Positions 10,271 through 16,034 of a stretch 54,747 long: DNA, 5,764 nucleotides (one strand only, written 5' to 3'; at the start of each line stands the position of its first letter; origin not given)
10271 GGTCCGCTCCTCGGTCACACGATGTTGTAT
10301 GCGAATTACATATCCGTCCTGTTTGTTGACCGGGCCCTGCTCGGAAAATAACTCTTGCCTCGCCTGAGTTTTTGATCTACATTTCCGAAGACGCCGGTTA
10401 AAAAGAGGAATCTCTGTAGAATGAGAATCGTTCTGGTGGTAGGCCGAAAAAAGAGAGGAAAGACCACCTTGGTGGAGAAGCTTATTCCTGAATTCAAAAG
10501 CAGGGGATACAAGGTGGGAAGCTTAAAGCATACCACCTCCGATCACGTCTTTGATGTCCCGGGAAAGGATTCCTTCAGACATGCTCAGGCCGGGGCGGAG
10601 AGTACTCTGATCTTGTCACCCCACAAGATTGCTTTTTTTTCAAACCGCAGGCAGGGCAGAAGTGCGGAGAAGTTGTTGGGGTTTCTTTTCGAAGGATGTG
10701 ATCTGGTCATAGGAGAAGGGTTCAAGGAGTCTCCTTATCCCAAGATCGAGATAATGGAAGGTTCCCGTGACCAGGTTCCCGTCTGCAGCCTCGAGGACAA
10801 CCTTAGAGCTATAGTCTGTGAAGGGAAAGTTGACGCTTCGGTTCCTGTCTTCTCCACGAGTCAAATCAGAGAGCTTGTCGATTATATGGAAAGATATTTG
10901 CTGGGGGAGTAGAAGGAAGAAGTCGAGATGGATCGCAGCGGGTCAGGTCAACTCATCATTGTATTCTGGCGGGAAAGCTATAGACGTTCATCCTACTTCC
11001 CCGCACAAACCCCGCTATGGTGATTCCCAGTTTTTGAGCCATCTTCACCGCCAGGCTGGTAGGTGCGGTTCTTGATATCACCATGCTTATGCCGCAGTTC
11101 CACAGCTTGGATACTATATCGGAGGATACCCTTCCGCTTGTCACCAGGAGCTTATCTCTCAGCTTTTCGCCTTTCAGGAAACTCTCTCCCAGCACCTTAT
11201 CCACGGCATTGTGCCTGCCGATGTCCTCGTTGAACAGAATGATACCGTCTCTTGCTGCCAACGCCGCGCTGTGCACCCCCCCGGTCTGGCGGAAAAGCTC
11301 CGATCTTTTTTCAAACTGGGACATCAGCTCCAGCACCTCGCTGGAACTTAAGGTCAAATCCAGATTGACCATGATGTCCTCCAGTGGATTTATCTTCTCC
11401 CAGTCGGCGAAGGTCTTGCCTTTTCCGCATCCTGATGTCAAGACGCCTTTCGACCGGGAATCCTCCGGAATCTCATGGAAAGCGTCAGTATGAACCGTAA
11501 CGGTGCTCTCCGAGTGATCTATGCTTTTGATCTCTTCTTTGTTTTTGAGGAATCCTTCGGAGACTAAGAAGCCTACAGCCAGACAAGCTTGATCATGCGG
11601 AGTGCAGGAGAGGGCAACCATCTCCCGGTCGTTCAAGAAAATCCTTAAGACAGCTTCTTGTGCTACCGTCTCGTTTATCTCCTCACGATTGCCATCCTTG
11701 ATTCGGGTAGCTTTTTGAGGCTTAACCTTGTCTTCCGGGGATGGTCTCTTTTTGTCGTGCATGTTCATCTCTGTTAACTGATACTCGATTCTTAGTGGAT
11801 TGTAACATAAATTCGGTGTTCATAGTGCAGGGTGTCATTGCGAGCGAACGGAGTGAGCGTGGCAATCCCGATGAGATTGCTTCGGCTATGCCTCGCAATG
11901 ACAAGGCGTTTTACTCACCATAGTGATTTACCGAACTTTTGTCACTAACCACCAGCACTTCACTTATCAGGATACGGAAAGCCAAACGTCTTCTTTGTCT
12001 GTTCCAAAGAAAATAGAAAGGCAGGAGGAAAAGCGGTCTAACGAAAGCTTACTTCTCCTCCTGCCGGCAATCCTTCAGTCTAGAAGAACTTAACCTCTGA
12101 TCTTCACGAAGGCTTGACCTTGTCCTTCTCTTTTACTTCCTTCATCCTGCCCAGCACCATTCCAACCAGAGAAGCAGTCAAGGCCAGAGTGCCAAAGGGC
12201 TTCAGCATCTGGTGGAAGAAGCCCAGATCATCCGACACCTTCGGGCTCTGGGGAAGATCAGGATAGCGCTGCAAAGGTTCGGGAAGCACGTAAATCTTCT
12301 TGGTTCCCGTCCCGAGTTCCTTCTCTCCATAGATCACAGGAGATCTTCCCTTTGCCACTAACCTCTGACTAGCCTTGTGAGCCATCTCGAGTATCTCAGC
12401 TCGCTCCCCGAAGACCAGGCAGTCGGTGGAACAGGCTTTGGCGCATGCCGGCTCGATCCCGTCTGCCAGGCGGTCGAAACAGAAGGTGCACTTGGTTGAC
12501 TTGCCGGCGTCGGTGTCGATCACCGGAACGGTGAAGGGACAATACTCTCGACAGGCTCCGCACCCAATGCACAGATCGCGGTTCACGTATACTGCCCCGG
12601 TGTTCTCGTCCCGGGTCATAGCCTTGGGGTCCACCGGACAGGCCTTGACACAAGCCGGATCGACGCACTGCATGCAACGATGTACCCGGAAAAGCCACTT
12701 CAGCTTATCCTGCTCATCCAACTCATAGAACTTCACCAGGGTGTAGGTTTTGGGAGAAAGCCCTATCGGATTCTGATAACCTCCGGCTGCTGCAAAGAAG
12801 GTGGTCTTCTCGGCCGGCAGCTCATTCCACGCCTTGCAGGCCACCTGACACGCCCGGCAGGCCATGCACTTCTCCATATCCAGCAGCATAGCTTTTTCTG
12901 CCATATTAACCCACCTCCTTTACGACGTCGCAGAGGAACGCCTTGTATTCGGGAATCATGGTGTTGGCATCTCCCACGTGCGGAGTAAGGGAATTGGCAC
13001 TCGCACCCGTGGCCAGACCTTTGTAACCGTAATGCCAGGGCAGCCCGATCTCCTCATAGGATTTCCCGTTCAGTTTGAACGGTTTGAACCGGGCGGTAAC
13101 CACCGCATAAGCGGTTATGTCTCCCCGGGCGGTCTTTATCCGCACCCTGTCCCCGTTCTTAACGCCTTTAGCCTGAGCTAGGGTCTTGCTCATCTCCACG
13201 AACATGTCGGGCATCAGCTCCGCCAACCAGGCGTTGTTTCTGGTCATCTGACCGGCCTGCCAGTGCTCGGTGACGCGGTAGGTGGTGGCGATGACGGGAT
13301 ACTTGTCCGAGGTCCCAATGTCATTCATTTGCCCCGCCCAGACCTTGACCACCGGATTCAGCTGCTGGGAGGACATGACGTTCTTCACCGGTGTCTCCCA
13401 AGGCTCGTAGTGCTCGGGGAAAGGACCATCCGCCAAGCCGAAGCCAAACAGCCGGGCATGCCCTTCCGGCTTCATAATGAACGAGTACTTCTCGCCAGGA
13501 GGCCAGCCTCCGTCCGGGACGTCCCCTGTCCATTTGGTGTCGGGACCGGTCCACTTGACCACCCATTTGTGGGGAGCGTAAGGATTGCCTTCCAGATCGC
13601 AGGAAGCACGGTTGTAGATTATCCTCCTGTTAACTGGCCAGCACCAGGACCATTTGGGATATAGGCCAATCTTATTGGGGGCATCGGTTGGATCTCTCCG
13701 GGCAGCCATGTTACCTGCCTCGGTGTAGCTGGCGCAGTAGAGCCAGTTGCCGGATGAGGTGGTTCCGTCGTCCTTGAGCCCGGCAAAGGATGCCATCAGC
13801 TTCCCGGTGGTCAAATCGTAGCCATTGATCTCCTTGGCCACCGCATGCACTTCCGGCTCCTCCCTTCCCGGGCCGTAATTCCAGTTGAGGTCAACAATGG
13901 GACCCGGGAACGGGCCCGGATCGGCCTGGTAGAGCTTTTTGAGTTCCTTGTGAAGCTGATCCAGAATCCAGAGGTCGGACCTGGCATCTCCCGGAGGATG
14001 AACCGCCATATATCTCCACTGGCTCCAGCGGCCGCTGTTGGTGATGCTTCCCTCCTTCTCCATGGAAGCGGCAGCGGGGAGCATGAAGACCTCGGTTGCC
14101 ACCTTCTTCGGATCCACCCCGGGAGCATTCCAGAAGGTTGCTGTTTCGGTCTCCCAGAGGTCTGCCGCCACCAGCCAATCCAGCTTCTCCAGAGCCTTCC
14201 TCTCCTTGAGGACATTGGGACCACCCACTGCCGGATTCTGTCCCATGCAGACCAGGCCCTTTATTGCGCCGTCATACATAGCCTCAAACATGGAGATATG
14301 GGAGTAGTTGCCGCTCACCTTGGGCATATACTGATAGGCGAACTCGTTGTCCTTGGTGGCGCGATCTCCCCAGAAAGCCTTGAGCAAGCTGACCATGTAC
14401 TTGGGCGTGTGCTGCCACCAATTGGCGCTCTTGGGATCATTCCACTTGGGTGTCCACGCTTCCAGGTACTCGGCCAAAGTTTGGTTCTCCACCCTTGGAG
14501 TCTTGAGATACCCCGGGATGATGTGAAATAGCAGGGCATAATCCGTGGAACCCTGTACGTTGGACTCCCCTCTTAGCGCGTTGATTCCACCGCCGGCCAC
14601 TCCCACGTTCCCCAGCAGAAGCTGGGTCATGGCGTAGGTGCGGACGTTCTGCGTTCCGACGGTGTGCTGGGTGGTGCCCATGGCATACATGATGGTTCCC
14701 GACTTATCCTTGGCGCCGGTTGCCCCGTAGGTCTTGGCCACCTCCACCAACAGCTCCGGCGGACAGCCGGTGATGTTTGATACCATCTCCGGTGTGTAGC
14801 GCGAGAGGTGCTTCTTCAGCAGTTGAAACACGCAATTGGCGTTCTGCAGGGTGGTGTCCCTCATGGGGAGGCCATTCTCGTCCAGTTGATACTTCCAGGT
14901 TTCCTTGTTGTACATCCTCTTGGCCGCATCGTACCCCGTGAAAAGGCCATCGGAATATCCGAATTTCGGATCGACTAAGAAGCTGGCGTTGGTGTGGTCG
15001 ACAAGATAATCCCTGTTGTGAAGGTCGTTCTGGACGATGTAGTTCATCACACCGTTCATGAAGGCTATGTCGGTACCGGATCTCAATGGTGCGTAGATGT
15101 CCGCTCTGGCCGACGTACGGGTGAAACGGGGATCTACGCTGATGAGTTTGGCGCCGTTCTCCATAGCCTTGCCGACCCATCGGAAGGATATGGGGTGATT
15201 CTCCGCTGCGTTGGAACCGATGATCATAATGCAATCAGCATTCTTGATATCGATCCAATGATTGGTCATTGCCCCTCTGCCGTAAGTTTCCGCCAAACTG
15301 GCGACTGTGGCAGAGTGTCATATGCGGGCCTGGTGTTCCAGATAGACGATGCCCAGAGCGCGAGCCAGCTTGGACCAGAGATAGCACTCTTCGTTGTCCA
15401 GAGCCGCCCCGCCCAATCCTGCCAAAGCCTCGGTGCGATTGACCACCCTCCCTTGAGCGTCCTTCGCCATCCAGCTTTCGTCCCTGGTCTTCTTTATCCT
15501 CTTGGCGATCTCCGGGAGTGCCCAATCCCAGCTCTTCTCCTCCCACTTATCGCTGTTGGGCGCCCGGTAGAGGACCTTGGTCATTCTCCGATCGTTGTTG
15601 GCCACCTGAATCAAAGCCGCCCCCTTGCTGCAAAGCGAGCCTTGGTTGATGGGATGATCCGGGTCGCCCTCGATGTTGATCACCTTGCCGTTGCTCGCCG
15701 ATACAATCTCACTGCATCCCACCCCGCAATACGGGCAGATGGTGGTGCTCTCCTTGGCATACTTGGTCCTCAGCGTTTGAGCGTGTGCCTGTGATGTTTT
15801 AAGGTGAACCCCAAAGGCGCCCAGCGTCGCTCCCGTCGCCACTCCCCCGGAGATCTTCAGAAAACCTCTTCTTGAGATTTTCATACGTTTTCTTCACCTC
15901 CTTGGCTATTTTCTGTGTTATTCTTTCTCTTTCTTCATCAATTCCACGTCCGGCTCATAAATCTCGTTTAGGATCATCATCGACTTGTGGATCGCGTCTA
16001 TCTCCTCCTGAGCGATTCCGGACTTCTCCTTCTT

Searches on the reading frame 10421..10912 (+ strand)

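Call 26: search_protein_families(library=pfam, proteins=[window:10421-10912:+], max_evalue=0.00001)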
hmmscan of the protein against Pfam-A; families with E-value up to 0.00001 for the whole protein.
window:10421-10912:+ (163 aa): 1 family
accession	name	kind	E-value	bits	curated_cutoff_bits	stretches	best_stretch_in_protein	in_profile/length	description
PF03205.20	MobB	-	1.2e-37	129.2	26.6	1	3-133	1-132/133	Molybdopterin guanine dinucleotide synthesis protein B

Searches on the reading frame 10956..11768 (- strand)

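Call 26: search_protein_families(library=pfam, proteins=[window:10956-11768:-], max_evalue=0.00001)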
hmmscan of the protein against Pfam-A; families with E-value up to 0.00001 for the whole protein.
window:10956-11768:- (270 aa): 1 family
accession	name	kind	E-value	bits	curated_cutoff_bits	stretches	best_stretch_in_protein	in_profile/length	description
PF02634.21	FdhD-NarQ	-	8.4e-78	261.8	27.2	1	37-269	2-236/237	FdhD/NarQ family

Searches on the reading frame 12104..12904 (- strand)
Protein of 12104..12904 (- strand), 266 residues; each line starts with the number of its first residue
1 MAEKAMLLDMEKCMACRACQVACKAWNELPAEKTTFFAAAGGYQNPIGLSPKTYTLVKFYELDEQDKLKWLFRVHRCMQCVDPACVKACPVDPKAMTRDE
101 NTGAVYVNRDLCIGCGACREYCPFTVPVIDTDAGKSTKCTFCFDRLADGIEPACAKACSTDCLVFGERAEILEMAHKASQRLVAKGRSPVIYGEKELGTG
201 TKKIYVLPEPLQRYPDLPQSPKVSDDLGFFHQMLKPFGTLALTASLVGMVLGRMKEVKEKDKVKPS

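Call 26: search_protein_families(library=pfam, proteins=[window:12104-12904:-], max_evalue=0.00001)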
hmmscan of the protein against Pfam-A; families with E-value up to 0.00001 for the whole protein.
window:12104-12904:- (266 aa): 5 families
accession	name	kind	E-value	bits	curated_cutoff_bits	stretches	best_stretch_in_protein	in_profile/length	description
PF13247.11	Fer4_11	-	1.1e-23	83.7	26.2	1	69-168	2-100/100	4Fe-4S dicluster domain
PF12797.12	Fer4_2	-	1.8e-09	37.4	24.5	1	104-124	2-22/22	4Fe-4S binding domain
PF12838.12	Fer4_7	-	4.3e-09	37.2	27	0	76-125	1-51/52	4Fe-4S dicluster domain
PF00037.32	Fer4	-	1.2e-07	31.7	21.1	1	105-124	1-20/24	4Fe-4S binding domain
PF13237.11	Fer4_10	-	1.5e-07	31.7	25.5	0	75-123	7-53/53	4Fe-4S dicluster domain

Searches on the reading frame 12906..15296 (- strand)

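Call 27: search_protein_families(library=pfam, proteins=[window:12906-15296:-], max_evalue=0.00001)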
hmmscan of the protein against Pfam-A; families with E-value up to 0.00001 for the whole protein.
window:12906-15296:- (796 aa): 2 families
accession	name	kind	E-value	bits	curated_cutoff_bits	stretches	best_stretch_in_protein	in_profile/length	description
PF00384.28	Molybdopterin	-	3.6e-30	105.6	24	1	9-450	97-352/353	Molybdopterin oxidoreductase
PF01568.27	Molydop_binding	-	4.5e-17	62.5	26.8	1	670-787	3-109/110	Molydopterin dinucleotide binding domain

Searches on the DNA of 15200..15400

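Call 80: search_rna_families(source=window, start=15200, end=15400, threshold=evalue, max_evalue=10)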
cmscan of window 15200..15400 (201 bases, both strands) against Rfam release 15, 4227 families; matches with E-value up to 10: 3.
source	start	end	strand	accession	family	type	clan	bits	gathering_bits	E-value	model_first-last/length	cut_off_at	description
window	15265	15323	-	RF01989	SECIS_3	Cis-reg;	-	31.8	63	1.1e-05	1-59/59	no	Selenocysteine insertion sequence 3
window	15372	15399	-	RF00330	snoZ43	Gene; snRNA; snoRNA; CD-box;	-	13.6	43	4.4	1-100/100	no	Small nucleolar RNA Z43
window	15200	15273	-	RF01130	sR46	Gene; snRNA; snoRNA; CD-box;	-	9.3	50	8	1-56/56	no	Small nucleolar RNA sR46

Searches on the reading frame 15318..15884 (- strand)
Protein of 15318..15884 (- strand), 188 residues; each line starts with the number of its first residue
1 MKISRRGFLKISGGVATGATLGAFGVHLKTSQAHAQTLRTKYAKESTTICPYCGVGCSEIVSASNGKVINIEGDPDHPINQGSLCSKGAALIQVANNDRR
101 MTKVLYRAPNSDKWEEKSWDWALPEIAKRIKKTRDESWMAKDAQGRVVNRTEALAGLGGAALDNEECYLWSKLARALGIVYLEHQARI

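Call 27: search_protein_families(library=pfam, proteins=[window:15318-15884:-], max_evalue=0.00001)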
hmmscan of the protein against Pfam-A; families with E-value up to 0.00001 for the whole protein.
window:15318-15884:- (188 aa): 1 family
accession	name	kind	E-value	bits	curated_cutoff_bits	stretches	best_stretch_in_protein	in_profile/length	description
PF04879.21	Molybdop_Fe4S4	-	3.5e-18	65.7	22.7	1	44-97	2-55/55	Molybdopterin oxidoreductase Fe4S4 domain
